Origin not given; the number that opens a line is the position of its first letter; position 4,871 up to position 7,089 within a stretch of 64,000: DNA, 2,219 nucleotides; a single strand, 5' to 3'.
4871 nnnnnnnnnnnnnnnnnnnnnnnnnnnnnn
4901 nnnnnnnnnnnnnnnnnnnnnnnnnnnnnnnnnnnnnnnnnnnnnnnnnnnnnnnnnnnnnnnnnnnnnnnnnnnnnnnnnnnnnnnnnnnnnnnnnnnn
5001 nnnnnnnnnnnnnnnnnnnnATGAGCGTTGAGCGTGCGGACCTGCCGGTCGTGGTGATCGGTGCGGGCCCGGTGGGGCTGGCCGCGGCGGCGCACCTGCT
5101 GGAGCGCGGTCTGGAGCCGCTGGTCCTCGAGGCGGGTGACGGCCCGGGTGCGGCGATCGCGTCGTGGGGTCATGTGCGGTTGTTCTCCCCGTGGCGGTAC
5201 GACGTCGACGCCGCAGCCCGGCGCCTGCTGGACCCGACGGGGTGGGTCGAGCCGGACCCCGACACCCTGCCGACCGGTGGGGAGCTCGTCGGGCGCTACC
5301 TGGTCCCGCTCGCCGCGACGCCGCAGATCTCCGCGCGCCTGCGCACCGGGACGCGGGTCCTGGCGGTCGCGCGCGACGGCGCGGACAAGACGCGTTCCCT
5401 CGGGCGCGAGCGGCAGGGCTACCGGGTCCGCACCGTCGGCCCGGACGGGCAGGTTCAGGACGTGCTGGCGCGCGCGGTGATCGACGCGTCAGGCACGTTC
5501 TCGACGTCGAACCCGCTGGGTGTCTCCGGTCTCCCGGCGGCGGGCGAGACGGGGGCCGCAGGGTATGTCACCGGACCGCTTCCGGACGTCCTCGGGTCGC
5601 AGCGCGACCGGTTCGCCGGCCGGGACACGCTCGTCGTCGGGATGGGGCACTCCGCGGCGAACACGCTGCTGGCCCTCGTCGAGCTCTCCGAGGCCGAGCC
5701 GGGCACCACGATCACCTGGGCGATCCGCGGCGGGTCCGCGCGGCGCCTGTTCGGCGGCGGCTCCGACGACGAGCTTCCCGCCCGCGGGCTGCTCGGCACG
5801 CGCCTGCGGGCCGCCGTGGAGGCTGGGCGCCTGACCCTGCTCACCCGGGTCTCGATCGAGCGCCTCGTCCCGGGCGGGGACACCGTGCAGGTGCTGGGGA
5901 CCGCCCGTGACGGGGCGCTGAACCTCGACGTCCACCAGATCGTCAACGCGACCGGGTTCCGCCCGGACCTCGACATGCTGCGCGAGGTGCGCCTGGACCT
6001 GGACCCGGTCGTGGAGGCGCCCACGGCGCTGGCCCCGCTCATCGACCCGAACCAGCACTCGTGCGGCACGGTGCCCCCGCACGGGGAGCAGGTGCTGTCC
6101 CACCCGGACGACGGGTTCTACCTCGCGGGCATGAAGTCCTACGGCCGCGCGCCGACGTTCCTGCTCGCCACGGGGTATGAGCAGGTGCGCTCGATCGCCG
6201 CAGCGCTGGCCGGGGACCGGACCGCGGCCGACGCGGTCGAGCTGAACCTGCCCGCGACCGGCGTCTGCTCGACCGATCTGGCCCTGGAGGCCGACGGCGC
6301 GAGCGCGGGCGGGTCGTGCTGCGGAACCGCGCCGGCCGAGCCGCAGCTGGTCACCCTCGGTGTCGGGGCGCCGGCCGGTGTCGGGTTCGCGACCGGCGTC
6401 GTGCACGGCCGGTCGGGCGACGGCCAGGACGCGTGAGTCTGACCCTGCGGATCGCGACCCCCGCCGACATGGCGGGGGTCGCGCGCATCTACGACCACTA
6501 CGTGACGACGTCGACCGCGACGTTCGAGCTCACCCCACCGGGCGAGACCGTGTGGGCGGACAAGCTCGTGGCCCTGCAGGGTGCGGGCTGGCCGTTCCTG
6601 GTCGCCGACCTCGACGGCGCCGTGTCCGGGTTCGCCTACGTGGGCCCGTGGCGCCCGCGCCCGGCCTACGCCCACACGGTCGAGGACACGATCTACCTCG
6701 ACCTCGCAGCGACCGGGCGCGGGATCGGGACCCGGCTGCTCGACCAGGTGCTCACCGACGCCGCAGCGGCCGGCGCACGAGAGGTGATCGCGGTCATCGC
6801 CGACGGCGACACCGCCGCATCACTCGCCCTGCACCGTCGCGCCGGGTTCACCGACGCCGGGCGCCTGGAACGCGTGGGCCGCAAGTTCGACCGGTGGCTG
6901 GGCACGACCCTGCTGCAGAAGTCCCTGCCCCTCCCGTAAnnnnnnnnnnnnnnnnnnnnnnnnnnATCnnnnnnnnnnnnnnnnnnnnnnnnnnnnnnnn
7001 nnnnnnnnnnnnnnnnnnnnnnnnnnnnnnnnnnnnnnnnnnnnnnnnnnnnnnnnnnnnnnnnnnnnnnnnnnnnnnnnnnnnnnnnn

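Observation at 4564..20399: Dense composite arsenic island: five ArsR-type domains with four different Cys signatures, three LMW-PTP ArsC domains, acr3 and a dedicated trxB-trxA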

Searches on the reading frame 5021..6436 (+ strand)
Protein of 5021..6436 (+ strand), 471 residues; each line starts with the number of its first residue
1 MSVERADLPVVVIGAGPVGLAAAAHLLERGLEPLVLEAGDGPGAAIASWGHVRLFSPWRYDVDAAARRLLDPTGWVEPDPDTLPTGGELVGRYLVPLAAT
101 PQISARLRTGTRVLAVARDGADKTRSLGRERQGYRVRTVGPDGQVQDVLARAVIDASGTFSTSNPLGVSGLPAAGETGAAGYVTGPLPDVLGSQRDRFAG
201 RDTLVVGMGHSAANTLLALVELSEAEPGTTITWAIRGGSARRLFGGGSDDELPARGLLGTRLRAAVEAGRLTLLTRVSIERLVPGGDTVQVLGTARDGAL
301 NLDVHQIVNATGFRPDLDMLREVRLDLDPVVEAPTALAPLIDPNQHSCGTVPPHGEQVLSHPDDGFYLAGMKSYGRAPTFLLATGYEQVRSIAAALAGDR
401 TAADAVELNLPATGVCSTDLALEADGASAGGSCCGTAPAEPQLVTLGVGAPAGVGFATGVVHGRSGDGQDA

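Call 7: search_protein_families(library=pfam, proteins=[window:5021-6436:+], max_evalue=0.01)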
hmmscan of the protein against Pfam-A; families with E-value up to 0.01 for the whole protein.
window:5021-6436:+ (471 aa): 11 families
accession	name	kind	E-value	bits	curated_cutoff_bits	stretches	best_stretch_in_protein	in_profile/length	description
PF13738.12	Pyr_redox_3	-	1.4e-12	47.9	30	1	11-325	1-279/305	Pyridine nucleotide-disulphide oxidoreductase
PF01266.30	DAO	-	1.5e-11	44.9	27.9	1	10-342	2-236/353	FAD dependent oxidoreductase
PF13450.12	NAD_binding_8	-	2.4e-08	34.6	21.9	1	12-67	1-50/68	NAD(P)-binding Rossmann-like domain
PF07992.20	Pyr_redox_2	-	0.00017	21.5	26.1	0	10-323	3-247/291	Pyridine nucleotide-disulphide oxidoreductase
PF03486.20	HI0933_like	-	0.00068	19.6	50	1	10-51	3-44/244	HI0933-like protein Rossmann domain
PF01593.30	Amino_oxidase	-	0.00087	19.1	19.8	1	19-49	3-33/443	Flavin containing amine oxidoreductase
PF01946.23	Thi4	-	0.00096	18.9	26.2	1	6-56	16-65/235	Thi4 family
PF01494.25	FAD_binding_3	-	0.0011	18.7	22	1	8-38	2-32/349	FAD binding domain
PF00890.30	FAD_binding_2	-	0.0027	17.4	20.4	1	10-50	2-43/414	FAD binding domain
PF13434.12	Lys_Orn_oxgnase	-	0.0057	16.3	21.3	0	130-239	128-224/339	L-lysine 6-monooxygenase/L-ornithine 5-monooxygenase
PF13241.12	NAD_binding_7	-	0.0069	17.4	22.1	0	7-35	7-35/104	Putative NAD(P)-binding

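Call 8: search_protein_families(library=ncbifam, proteins=[window:5021-6436:+], max_evalue=0.01)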
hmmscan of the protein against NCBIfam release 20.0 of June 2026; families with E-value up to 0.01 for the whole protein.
window:5021-6436:+ (471 aa): 32 families (the best 25 are shown)
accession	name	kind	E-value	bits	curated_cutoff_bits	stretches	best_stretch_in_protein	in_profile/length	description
NF040505.1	ArsO_flavin_mono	equivalog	9.9e-12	44.9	425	1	10-224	3-184/346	ArsO family NAD(P)H-dependent flavin-containing monooxygenase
TIGR04018.1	Bthiol_YpdA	hypoth_equivalog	1.3e-09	37.3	339.9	1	10-39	2-31/316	YpdA family putative bacillithiol disulfide reductase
NF004780.0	PRK06126.1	subfamily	9.8e-06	24.1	445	1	4-42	5-43/552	hypothetical protein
NF006002.0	PRK08132.1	subfamily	1.3e-05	23.8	416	1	6-40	24-58/552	FAD-dependent oxidoreductase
NF005560.0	PRK07233.1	equivalog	1.9e-05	23.7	252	1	10-49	3-42/435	hypothetical protein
TIGR02734.1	crtI_fam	subfamily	2.1e-05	23.4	238.1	1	10-48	1-39/504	phytoene desaturase family protein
TIGR02032.1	GG-red-SF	subfamily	2.4e-05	24.2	158.8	1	10-44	3-37/297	geranylgeranyl reductase family protein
TIGR00292.1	TIGR00292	equivalog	5.7e-05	22.5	148.3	1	6-56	20-68/254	sulfide-dependent adenosine diphosphate thiazole synthase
TIGR03364.1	HpnW_proposed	hypoth_equivalog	6.7e-05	22.1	285.1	1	10-53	3-47/365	TIGR03364 family FAD-dependent oxidoreductase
NF004829.0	PRK06183.1-3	subfamily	7.3e-05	21.7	390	1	5-38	6-39/520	bifunctional 3-(3-hydroxy-phenyl)propionate/3-hydroxycinnamic acid hydroxylase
TIGR03467.1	HpnE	equivalog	0.00028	20.3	283.05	1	10-47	1-38/430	hydroxysqualene dehydroxylase HpnE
NF008425.0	PRK11259.1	equivalog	0.00066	18.7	257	1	9-54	6-51/377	N-methyl-L-tryptophan oxidase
NF005547.0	PRK07208.1-3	equivalog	0.00081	18.2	380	1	10-43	7-40/465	hypothetical protein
NF005548.0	PRK07208.1-4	equivalog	0.00098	17.8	389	1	9-43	5-39/488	hypothetical protein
NF050086.1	pipecolate_AmaA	exception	0.0011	17.7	600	1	8-40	26-58/425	L-pipecolate oxidase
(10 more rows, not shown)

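Call 39: search_solved_structures(query=window:5021-6436:+, max_evalue=0.001)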
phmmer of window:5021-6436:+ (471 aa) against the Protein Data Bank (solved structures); distinct sequences matched with E-value up to 0.001: 4.
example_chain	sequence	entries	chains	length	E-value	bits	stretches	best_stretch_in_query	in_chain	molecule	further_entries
4usr_A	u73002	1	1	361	9e-06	28.1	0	8-63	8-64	MONOOXYGENASE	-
7a76_A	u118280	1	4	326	2.6e-05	26.6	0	10-47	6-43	THIOREDOXIN REDUCTASE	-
4a9w_A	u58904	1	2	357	7e-05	25.2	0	8-59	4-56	MONOOXYGENASE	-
4c5o_A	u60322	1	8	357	8.1e-05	25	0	8-59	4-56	FLAVIN MONOOXYGENASE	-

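Call 40: find_homologous_proteins(query=window:5021-6436:+, max_evalue=1e-20)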
Query window:5021-6436:+ (471 aa): 8000 proteins with E <= 1e-20 among 8000 candidates; the best 120 are listed.
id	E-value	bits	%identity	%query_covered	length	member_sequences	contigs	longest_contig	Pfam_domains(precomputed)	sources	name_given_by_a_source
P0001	6.0e-281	950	93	100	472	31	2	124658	PF01266.31,PF13450.13,PF13738.13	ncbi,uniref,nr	ncbi:FAD-dependent oxidoreductase [Cellulosimicrobium funkei]|uniref:FAD-dependent oxidoreductase n=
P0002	2.5e-278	942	92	100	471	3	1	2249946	PF01266.31,PF13450.13,PF13738.13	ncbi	ncbi:FAD-dependent oxidoreductase [Cellulosimicrobium sp. Marseille-Q8652]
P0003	4.8e-273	924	91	99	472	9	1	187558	PF01266.31,PF13450.13,PF13738.13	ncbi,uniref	ncbi:FAD-dependent oxidoreductase [Cellulosimicrobium sp. NPDC057862]|uniref:FAD-dependent oxidoredu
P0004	3.9e-269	911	90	99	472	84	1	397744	PF01266.31,PF13450.13,PF00890.31,PF13738.13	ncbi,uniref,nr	ncbi:FAD-dependent oxidoreductase [Cellulosimicrobium sp. SL-1]|uniref:FAD-dependent oxidoreductase 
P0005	1.1e-265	900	88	100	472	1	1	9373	PF01266.31,PF13450.13,PF00890.31,PF07992.21,PF13738.13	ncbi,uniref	ncbi:FAD-dependent oxidoreductase [Isoptericola sp. NPDC057391]|uniref:FAD-dependent oxidoreductase 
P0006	1.3e-264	896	87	100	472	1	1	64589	PF01266.31,PF13450.13,PF07992.21,PF13738.13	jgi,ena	-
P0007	1.7e-263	893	92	95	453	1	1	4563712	PF01266.31,PF13450.13,PF13738.13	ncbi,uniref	ncbi:FAD-dependent oxidoreductase [Cellulosimicrobium sp. PMB13]|uniref:FAD-dependent oxidoreductase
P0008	5.7e-263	891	87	100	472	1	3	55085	PF01266.31,PF13450.13,PF13738.13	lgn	-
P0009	8.4e-260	881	87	99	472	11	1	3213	PF01266.31,PF13450.13,PF13738.13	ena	-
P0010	2.0e-257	873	86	99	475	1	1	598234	PF01266.31,PF13450.13,PF00890.31,PF13738.13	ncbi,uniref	ncbi:FAD-dependent oxidoreductase [Isoptericola sp. NPDC019693]|uniref:FAD-dependent oxidoreductase 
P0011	8.7e-257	871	86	96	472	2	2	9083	PF01266.31,PF13450.13,PF00890.31,PF13738.13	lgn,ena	-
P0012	8.6e-256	867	86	100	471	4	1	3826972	PF01266.31,PF13450.13,PF13738.13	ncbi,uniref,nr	ncbi:FAD-dependent oxidoreductase [Isoptericola dokdonensis]|uniref:Ferredoxin--NADP reductase n=1 T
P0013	6.5e-255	864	86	99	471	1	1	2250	PF01266.31,PF13450.13,PF00890.31,PF13738.13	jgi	jgi:hypothetical protein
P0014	4.0e-254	862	85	99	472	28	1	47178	PF01946.24,PF01266.31,PF13450.13,PF13738.13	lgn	-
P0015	1.5e-253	860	85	99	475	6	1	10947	PF01266.31,PF13450.13,PF13738.13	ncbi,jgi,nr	ncbi:MAG TPA: FAD-dependent oxidoreductase [Isoptericola sp.]|nr:FAD-dependent oxidoreductase [Isopt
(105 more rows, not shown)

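Call 41: find_encoding_contigs(protein=P0001, flank=10000, max_places=3)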
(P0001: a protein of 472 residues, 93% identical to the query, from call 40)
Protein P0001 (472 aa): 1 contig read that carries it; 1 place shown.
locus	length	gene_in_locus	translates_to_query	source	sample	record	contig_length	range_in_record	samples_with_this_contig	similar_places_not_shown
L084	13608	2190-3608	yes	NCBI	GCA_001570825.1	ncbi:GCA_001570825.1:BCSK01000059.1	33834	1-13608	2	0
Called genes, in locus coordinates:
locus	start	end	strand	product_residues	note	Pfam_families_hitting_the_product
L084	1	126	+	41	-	?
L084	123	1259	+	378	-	PF00070:Pyr_redox (faint), PF00890:FAD_binding_2 (faint), PF01266:DAO, PF01494:FAD_binding_3 (weak), PF01946:Thi4 (weak), PF07992:Pyr_redox_2, PF13738:Pyr_redox_3, PF13450:NAD_binding_8, +5 more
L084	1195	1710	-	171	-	PF10067:DUF2306 (weak)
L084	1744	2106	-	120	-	PF01022:HTH_5, PF12840:HTH_20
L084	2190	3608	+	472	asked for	PF01266:DAO, PF13450:NAD_binding_8, PF13738:Pyr_redox_3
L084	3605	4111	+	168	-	PF13302:Acetyltransf_3, PF13420:Acetyltransf_4, PF00583:Acetyltransf_1, PF13508:Acetyltransf_7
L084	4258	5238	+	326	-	PF12849:PBP_like_2, PF01547:SBP_bac_1 (weak), PF12727:PBP_like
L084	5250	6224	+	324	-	PF00528:BPD_transp_1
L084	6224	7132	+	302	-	PF00528:BPD_transp_1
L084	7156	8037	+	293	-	PF02463:SMC_N (faint), PF13476:AAA_23 (faint), PF00005:ABC_tran, PF13304:AAA_21 (faint)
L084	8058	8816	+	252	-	PF00486:Trans_reg_C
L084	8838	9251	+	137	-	-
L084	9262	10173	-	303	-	PF21234:Phosphatase-like_N, PF01451:LMWPc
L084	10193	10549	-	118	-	PF01022:HTH_5, PF12802:MarR_2, PF12840:HTH_20, PF13412:HTH_24 (weak), PF09339:HTH_IclR (weak)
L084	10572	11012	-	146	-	PF01451:LMWPc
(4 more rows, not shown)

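Call 70: predict_structure(alignment_id=A1)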
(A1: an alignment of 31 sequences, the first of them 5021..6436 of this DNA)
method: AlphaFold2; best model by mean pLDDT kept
length: 471 residues; sequences in the alignment: 31
mean_pLDDT: 64.3   pTM: 0.57
mean pLDDT of the five models: 64.3, 64.3, 64.2, 62.7, 57.2
residues with pLDDT >= 90: 94; 70-90: 140; 50-70: 74; < 50: 163
segments of 3 or more residues with pLDDT < 50: 55-57, 121-130, 159-169, 246-255, 312-363, 371-381, 408-471
pLDDT, mean of each block of 10 residues (from residue 1): 70 87 92 91 74 55 87 86 75 93 95 69 38 76 85 68 44 72 74 87 83 80 92 77 53 53 88 84 92 87 89 35 26 29 31 32 54 36 65 74 58 32 34 31 32 32 30 35
secondary structure, 60 per line:
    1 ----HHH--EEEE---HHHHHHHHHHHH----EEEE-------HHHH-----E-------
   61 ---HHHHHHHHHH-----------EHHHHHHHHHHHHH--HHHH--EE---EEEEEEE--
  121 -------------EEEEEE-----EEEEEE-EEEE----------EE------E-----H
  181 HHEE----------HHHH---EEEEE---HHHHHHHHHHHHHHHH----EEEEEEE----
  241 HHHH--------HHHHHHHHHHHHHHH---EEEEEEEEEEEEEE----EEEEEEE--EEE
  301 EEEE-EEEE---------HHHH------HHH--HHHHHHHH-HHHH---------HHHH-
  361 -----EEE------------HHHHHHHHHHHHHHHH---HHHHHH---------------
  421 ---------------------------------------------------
elements in order: E10-13 H17-28 E33-36 H44-47 H64-73 H86-98 H101-104 E112-118 E134-139 E145-150 E152-155 H195-198 E202-206 H210-225 E230-236 H241-244 H253-267 E271-284 E289-295 E298-304 E306-309 H319-322 H334-341 H343-346 H356-359 E366-368 H381-396 H400-405

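Call 72: fold_search(model_id=the predicted structure, library=pdb)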
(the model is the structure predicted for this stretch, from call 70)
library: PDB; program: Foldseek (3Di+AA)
matches with E <= 10: 1830; with E <= 0.001: 956
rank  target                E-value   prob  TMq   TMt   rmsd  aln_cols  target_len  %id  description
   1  7a76_C                1.7e-18  1.00  0.34  0.48  13.2       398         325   20  Bacillithiol Disulfide Reductase Bdr (YpdA) from Bacillus cereus (released 2020-12-30)
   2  7a76_A                6.8e-18  1.00  0.34  0.48  12.8       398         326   19  Bacillithiol Disulfide Reductase Bdr (YpdA) from Bacillus cereus (released 2020-12-30)
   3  7a76_D                2.1e-17  1.00  0.33  0.46  13.1       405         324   18  Bacillithiol Disulfide Reductase Bdr (YpdA) from Bacillus cereus (released 2020-12-30)
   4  3ab1_B                1.4e-15  1.00  0.27  0.35  14.7       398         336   17  Crystal Structure of Ferredoxin NADP+ Oxidoreductase (released 2010-11-24)
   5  8z17                  1.6e-15  1.00  0.33  0.36  15.3       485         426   19  Crystal structure of DiatB mutant R360A (released 2025-02-19)
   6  8z12                  2.2e-15  1.00  0.34  0.37  14.4       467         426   19  Crystal structure of WT DiatB (released 2025-02-19)
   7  4tm0_B                3.0e-15  1.00  0.29  0.32  16.9       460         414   17  Kutzneria sp. 744 ornithine N-hydroxylase, KtzI-FADred-ox-NADP+-L-orn (released 2014-09-17)
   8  7us3_B                3.3e-15  1.00  0.29  0.31  15.8       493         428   12  Structure of Putrescine N-hydroxylase Involved Complexed with NADP+ (released 2022-11-30)
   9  7us3_A                3.8e-15  1.00  0.30  0.33  15.8       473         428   12  Structure of Putrescine N-hydroxylase Involved Complexed with NADP+ (released 2022-11-30)
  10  3ab1_A                4.0e-15  1.00  0.26  0.37  14.5       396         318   17  Crystal Structure of Ferredoxin NADP+ Oxidoreductase (released 2010-11-24)
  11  7a7b_A                5.4e-15  1.00  0.33  0.47  13.4       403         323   16  Bacillithiol Disulfide Reductase Bdr (YpdA) from Staphylococcus aureus (released 2020-12-30)
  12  5ygq_B                5.7e-15  1.00  0.27  0.36  16.8       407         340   18  Crystal Structure of Ferredoxin NADP+ Oxidoreductase from Rhodopseudomonas palustris (released 2018-09-26)
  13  2zbw_B                9.1e-15  1.00  0.28  0.37  16.1       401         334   21  Crystal structure of thioredoxin reductase-like protein from Thermus thermophilus HB8 (released 2007-11-13)
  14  7apr_B                1.0e-14  1.00  0.33  0.46  13.4       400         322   17  Bacillithiol Disulfide Reductase Bdr (YpdA) from Staphylococcus aureus (released 2020-12-30)
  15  4usr                  1.0e-14  1.00  0.32  0.41  14.5       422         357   24  Structure of flavin-containing monooxygenase from Pseudomonas stutzeri NF13 (released 2014-10-01)
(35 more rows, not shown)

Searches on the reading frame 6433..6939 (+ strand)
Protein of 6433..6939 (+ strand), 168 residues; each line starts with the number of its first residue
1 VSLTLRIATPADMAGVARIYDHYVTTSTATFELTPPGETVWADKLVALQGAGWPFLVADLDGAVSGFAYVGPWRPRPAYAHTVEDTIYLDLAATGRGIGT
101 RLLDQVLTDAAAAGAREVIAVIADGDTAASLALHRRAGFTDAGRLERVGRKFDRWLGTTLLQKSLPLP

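Call 7: search_protein_families(library=pfam, proteins=[window:6433-6939:+], max_evalue=0.01)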
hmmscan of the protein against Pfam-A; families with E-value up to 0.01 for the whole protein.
window:6433-6939:+ (168 aa): 4 families
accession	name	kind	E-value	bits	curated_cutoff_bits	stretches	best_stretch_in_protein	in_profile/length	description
PF00583.31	Acetyltransf_1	-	4.3e-12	46.8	20.7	1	19-139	4-116/116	Acetyltransferase (GNAT) family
PF13420.13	Acetyltransf_4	-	2.6e-09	37.7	24.3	1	5-156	1-151/155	Acetyltransferase (GNAT) domain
PF13508.13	Acetyltransf_7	-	1.2e-06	29.2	27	1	55-140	5-83/84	Acetyltransferase (GNAT) domain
PF13302.13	Acetyltransf_3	-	1.4e-06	29.5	25.4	1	3-140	2-138/138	Acetyltransferase (GNAT) domain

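Call 8: search_protein_families(library=ncbifam, proteins=[window:6433-6939:+], max_evalue=0.01)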
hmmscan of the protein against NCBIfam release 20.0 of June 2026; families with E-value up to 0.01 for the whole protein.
window:6433-6939:+ (168 aa): 7 families
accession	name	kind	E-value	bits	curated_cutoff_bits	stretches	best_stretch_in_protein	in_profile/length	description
NF040504.1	resist_ArsN1b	equivalog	6.1e-36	123.6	210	1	5-163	1-157/159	arsinothricin resistance N-acetyltransferase ArsN1 family B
NF040502.1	PPT_acetyltrans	equivalog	1.5e-32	112.7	300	1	5-167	10-170/183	phosphinothricin N-acetyltransferase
NF040503.1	resist_ArsN1a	equivalog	1.9e-21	76.5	170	1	6-161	2-155/159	arsinothricin resistance N-acetyltransferase ArsN1 family A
NF000482.1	AAC_3_XI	exception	8.9e-06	25.6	300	1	60-142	54-135/148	aminoglycoside N-acetyltransferase AAC(3)-XI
NF007527.0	PRK10140.1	equivalog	0.00035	20.5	236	1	4-144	5-141/162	N-acetyltransferase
TIGR01575.1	rimI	equivalog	0.0041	17.3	86.4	1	54-144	33-117/132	ribosomal protein S18-alanine N-acetyltransferase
NF041716.1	HxA_phane_GNAT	equivalog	0.0057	16.6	250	1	46-141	46-142/152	cyclophane-containing RiPP N-acetyltransferase HaaN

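Call 38: search_solved_structures(query=window:6433-6939:+, max_evalue=0.00001, show_alignments=1)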
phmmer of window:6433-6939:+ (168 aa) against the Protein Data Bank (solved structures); distinct sequences matched with E-value up to 0.00001: 14.
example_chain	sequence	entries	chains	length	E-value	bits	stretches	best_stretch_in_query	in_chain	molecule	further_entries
5dwm_A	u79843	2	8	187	1.1e-33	119.9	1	5-164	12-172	Phosphinothricin N-acetyltransferase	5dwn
4jxq_A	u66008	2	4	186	8.6e-33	117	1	1-165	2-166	Acetyltransferase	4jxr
9igk_A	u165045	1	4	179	6e-32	114.3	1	2-165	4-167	Phosphinothricin N-acetyltransferase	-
9igl_A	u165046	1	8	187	6.9e-32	114.1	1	2-165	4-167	Phosphinothricin N-acetyltransferase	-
5t7d_A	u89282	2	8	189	9.5e-29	103.9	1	5-168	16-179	Phosphinothricin N-acetyltransferase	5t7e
2bl1_A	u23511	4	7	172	9.2e-28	100.7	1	1-165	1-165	PUTATIVE PHOSPHINOTHRICIN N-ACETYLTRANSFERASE PA4866 | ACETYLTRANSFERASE PA4866 FROM P. AERUGINOSA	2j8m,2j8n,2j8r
1yvo_A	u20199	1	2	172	1.3e-27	100.2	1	1-165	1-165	conserved hypothetical protein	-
1yr0_A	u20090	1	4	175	3.5e-27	98.8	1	2-163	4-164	phosphinothricin acetyltransferase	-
3dr6_A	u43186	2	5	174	2.7e-26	95.9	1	2-165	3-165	yncA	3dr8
4mbu_A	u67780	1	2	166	3e-25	92.5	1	4-160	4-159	Similar to N-acetyltransferase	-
4j3g_A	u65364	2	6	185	1.4e-24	90.3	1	1-164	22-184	GCN5-related N-acetyltransferase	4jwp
2jlm_A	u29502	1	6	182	5.9e-16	62.2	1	18-168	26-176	PUTATIVE PHOSPHINOTHRICIN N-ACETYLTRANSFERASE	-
5jtf_A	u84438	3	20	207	2.6e-15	60.1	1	3-156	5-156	Putative Phosphinothricin N-acetyltransferase | Phosphinothricin N-acetyltransferase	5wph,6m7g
1vhs_A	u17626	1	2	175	2e-13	54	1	1-148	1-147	similar to phosphinothricin acetyltransferase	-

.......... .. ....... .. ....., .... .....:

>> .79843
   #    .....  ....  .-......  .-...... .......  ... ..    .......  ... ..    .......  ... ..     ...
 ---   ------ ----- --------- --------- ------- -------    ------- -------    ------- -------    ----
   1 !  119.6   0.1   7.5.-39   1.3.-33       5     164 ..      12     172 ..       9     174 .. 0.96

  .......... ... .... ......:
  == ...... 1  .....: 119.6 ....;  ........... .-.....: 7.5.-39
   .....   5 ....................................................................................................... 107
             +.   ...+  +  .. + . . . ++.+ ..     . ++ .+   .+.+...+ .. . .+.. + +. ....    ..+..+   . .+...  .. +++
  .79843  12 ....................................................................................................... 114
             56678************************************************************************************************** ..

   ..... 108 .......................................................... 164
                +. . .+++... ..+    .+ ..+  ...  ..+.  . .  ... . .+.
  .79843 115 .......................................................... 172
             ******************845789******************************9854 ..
